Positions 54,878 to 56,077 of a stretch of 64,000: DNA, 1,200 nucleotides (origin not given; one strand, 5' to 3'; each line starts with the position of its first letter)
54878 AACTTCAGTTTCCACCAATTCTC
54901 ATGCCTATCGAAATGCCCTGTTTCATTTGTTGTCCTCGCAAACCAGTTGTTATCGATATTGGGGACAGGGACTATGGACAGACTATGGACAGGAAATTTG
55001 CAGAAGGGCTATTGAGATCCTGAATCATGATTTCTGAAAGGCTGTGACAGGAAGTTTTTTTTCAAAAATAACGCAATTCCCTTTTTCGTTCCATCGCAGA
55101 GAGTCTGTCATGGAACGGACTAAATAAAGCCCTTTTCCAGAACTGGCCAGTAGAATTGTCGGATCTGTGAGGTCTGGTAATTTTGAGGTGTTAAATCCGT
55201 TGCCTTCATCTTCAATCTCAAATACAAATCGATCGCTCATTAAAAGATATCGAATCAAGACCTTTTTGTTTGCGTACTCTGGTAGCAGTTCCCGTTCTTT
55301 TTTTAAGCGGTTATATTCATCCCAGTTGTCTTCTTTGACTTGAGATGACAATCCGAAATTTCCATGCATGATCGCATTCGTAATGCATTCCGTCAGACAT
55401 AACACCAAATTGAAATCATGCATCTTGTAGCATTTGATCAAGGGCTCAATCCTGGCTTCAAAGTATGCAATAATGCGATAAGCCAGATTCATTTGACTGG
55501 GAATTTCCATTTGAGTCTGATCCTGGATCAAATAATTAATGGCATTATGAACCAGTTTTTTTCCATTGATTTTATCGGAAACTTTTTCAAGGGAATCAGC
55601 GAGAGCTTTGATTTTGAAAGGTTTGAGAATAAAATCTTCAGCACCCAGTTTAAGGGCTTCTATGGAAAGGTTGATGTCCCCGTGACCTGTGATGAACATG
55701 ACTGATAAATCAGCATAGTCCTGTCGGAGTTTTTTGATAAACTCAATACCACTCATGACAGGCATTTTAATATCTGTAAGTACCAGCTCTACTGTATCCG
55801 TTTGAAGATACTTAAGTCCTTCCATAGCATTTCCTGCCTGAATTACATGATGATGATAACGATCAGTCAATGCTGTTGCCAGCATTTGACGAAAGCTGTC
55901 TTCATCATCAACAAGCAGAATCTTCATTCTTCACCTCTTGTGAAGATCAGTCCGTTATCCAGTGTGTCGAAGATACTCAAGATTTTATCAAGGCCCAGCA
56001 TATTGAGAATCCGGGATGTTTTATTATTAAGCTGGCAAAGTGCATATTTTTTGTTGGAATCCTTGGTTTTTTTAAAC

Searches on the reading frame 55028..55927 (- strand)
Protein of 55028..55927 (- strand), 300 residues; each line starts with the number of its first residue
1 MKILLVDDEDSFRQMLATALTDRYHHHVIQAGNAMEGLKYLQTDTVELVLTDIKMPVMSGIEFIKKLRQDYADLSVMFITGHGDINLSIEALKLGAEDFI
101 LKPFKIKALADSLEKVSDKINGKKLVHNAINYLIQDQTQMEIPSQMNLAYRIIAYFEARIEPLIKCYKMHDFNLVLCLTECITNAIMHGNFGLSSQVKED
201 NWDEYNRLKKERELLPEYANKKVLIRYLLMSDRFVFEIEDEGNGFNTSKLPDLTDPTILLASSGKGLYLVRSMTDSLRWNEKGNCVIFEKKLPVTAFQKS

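Call 69: search_protein_families(library=pfam, proteins=[window:55028-55927:-], max_evalue=0.00001)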
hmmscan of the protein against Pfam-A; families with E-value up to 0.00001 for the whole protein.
window:55028-55927:- (300 aa): 2 families
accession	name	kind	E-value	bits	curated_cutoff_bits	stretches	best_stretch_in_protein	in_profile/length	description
PF00072.30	Response_reg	-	2.6e-28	98.8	30.2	1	3-113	1-110/111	Response regulator receiver domain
PF13581.12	HATPase_c_2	-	7.5e-13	49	27.4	1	173-289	31-126/127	Histidine kinase-like ATPase domain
